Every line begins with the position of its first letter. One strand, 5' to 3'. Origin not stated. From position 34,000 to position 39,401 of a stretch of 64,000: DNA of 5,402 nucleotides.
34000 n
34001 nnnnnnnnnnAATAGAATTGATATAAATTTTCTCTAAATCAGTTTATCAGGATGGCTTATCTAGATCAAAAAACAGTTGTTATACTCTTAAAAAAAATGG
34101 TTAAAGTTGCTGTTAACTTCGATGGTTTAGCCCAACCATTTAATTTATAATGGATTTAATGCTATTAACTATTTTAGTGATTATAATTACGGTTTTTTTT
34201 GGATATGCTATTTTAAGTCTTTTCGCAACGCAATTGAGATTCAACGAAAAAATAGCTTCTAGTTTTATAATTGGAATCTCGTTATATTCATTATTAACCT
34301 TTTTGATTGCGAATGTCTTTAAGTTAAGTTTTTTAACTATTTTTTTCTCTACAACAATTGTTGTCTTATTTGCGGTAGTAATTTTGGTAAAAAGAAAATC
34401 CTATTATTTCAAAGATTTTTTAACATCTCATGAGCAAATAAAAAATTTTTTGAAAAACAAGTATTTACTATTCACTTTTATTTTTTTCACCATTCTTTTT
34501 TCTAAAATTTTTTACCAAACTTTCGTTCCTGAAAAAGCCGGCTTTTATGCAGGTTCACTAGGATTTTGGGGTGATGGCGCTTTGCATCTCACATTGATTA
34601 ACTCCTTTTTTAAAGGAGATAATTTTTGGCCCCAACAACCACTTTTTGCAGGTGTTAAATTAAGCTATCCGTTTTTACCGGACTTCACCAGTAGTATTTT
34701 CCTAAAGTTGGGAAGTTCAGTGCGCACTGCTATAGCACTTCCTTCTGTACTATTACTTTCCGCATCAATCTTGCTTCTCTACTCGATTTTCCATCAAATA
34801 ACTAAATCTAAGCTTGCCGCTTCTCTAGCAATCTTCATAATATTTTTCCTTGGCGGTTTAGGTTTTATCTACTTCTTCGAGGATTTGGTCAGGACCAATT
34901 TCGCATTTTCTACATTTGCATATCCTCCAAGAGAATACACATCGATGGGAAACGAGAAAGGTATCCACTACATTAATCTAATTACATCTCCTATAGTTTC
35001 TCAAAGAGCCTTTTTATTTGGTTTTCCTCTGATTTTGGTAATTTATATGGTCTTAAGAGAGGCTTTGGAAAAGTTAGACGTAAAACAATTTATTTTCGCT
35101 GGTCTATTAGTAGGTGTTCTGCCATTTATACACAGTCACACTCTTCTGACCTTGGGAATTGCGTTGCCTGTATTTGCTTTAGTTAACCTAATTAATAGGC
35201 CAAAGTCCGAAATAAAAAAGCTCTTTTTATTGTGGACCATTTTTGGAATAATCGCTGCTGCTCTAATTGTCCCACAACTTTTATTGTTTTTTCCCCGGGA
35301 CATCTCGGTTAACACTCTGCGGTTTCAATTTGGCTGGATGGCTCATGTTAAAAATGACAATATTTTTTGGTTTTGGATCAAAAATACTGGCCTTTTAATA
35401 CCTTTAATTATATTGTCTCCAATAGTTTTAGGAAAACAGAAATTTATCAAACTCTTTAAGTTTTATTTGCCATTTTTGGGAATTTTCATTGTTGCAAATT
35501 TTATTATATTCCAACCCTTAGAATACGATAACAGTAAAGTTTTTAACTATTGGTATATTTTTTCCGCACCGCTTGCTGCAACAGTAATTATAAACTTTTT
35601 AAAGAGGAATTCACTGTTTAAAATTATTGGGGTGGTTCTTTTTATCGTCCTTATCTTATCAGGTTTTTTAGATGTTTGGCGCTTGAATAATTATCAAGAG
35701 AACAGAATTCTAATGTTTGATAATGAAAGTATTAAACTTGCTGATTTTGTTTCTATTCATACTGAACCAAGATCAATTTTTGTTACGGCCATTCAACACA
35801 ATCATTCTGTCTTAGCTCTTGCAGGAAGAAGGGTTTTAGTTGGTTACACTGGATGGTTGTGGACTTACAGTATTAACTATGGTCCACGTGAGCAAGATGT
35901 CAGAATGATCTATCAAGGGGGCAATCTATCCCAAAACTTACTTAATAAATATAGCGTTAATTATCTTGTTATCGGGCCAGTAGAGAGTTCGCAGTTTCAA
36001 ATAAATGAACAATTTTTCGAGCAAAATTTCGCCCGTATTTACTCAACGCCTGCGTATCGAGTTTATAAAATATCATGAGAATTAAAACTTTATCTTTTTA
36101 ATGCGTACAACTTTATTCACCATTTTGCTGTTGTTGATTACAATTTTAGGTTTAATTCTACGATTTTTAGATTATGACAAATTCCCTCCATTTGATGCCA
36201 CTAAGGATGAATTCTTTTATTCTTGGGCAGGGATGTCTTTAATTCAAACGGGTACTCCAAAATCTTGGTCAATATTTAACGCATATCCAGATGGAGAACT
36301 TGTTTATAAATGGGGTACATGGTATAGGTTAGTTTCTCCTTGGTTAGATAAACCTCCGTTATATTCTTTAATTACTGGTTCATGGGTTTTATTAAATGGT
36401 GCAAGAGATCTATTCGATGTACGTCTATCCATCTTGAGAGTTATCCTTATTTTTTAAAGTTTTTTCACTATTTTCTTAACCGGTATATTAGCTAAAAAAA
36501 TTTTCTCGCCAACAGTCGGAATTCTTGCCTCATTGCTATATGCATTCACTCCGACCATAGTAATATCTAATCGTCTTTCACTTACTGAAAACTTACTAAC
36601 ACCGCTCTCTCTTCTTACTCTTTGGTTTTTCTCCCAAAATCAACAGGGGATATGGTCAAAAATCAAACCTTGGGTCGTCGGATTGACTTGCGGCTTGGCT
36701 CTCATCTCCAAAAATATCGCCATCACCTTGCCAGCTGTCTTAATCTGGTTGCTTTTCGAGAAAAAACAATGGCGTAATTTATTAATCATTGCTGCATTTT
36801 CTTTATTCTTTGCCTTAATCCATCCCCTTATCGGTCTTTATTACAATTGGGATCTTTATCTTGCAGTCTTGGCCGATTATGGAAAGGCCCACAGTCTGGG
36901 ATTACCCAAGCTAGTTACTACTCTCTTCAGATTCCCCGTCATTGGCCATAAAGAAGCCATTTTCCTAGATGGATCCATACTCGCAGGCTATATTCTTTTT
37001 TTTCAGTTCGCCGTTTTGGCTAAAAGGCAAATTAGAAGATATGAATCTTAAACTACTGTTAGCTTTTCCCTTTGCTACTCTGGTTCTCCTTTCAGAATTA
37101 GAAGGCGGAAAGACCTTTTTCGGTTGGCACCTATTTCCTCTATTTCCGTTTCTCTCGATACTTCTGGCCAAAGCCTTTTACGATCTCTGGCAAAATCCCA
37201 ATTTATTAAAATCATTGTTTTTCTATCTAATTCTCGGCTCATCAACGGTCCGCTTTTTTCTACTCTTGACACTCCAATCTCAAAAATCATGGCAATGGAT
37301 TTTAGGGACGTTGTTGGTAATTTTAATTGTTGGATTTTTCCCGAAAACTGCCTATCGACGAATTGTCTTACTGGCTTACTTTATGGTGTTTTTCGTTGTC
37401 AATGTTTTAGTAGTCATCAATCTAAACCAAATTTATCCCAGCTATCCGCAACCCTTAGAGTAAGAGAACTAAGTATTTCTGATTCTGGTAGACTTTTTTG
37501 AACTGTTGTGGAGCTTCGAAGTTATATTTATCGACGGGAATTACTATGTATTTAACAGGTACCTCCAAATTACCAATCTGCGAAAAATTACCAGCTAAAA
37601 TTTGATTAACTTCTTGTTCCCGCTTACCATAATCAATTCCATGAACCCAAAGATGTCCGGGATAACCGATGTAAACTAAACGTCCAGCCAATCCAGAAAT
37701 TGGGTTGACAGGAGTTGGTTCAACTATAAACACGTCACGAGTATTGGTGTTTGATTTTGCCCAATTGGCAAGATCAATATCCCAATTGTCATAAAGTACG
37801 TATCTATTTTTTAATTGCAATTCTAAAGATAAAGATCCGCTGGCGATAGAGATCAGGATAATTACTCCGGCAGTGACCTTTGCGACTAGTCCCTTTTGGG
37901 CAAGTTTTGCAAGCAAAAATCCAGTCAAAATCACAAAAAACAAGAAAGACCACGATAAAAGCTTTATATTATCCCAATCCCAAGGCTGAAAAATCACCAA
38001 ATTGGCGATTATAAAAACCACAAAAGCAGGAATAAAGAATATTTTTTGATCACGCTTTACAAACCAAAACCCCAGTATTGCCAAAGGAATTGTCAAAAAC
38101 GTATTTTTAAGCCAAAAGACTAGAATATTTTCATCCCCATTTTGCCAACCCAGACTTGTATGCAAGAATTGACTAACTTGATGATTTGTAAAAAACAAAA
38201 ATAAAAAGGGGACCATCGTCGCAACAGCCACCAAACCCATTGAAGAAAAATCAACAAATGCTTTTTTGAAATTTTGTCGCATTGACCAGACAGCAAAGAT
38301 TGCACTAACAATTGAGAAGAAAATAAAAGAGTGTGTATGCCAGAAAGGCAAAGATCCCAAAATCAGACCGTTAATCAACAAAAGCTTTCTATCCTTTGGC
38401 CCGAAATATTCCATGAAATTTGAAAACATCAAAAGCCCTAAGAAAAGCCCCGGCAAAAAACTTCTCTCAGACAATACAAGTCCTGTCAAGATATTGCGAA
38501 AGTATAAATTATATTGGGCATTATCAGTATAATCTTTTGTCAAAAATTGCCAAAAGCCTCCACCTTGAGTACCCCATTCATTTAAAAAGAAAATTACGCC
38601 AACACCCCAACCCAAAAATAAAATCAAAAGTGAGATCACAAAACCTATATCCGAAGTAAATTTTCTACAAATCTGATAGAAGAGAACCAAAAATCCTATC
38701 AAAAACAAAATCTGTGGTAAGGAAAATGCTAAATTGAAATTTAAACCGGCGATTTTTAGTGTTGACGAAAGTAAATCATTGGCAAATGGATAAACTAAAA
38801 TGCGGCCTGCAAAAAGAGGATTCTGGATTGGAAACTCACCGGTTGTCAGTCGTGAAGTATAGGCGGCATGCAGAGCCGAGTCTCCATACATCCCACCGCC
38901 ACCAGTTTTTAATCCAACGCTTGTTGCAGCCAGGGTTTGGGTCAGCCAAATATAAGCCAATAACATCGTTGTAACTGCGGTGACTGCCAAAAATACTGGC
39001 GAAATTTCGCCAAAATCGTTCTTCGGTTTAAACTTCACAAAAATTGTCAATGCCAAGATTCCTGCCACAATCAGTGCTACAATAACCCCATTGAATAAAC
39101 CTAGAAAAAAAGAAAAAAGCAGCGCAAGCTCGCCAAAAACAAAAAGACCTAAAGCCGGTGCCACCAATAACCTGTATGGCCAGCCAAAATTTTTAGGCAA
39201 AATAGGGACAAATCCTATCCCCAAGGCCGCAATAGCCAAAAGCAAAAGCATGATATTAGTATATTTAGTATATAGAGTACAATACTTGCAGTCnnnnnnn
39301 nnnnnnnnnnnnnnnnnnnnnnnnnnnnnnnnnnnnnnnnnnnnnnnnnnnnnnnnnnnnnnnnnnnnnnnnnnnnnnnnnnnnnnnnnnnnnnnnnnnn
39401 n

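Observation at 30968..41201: Cluster of five large GT-C-like polytopic membrane proteins (three close paralogs) plus one decayed copy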

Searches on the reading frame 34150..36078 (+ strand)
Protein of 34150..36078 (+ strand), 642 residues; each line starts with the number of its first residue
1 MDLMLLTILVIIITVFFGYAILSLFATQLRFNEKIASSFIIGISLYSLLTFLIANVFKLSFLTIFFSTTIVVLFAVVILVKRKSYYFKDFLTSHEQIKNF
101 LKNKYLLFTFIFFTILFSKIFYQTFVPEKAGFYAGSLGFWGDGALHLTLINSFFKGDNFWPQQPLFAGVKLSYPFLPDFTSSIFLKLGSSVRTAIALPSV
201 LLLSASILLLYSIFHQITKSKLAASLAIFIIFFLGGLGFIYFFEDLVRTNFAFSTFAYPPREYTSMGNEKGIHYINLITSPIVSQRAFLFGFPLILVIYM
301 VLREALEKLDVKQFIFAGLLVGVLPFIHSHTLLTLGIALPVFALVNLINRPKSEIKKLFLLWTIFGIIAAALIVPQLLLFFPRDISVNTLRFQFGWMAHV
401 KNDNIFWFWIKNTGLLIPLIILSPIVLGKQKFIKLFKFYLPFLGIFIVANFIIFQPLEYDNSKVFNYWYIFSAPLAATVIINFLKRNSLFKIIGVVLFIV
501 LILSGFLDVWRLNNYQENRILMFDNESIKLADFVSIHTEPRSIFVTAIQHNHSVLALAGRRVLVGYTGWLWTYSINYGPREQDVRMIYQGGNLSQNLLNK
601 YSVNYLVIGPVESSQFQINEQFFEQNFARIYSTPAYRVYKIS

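Call 3: search_protein_families(library=pfam, proteins=[window:34150-36078:+], max_evalue=1)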
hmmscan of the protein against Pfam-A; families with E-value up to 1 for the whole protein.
window:34150-36078:+ (642 aa): 1 family
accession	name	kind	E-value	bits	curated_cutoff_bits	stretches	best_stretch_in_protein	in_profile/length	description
PF13231.12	PMT_2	-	0.0059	17.3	26.1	1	174-231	3-60/160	Dolichyl-phosphate-mannose-protein mannosyltransferase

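Call 4: search_protein_families(library=ncbifam, proteins=[window:34150-36078:+], max_evalue=1)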
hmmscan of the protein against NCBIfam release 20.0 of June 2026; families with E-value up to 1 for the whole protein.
window:34150-36078:+ (642 aa): 1 family
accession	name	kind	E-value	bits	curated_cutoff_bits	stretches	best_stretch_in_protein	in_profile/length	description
TIGR03662.1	Chlor_Arch_YYY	subfamily_domain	2.4e-08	33.1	300.25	2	312-641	363-726/727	chlor_Arch_YYY domain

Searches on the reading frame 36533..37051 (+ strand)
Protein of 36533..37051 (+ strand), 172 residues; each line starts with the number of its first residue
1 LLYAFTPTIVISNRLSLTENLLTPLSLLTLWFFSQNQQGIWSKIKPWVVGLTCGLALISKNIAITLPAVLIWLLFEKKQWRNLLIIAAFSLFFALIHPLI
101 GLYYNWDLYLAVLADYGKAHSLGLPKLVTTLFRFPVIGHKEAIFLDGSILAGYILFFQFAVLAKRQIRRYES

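Call 3: search_protein_families(library=pfam, proteins=[window:36533-37051:+], max_evalue=1)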
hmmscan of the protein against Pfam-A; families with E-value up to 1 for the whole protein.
window:36533-37051:+ (172 aa): 5 families
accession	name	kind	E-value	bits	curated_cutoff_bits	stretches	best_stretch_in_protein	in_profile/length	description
PF13231.12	PMT_2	-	2.2e-05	25.2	26.1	1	1-98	57-156/160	Dolichyl-phosphate-mannose-protein mannosyltransferase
PF09594.16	GT87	-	0.00016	21.9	25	1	39-160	94-210/237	Glycosyltransferase family 87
PF20237.3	DUF6594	-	0.0019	18.6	30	1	61-96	180-214/238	Family of unknown function (DUF6594)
PF06422.18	PDR_CDR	-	0.073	13.4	20.5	1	77-99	44-66/92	CDR ABC transporter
PF04892.17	VanZ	-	0.92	10.6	30.1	1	45-93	52-91/126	VanZ like family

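Call 4: search_protein_families(library=ncbifam, proteins=[window:36533-37051:+], max_evalue=1)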
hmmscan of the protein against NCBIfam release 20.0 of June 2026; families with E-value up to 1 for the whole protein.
window:36533-37051:+ (172 aa): 1 family
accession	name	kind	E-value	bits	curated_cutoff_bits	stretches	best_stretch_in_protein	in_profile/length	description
NF046093.1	AZOBR_p60025_fam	subfamily_domain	8.3e-07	28.5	150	1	1-93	146-230/232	AZOBR_p60025 family cell surface glycopolymer formation protein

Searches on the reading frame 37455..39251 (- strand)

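Call 3: search_protein_families(library=pfam, proteins=[window:37455-39251:-], max_evalue=1)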
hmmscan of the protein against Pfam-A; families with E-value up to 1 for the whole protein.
window:37455-39251:- (598 aa): 2 families
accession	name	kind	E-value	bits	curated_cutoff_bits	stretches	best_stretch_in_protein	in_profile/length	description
PF20604.3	DUF6798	-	0.1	12.8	26.9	1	492-524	4-35/61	Domain of unknown function (DUF6798)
PF00750.26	tRNA-synt_1d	-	0.47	9.8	23.3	0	202-246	45-89/349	tRNA synthetases class I (R), catalytic domain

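Call 4: search_protein_families(library=ncbifam, proteins=[window:37455-39251:-], max_evalue=1)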
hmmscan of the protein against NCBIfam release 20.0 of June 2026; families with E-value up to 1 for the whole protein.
window:37455-39251:- (598 aa): 1 family
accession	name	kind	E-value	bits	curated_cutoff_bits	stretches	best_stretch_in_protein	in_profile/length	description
NF047923.1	pyridox_DH_SDR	equivalog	0.34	10.4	325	1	416-473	85-138/243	pyridoxal 4-dehydrogenase, SDR-type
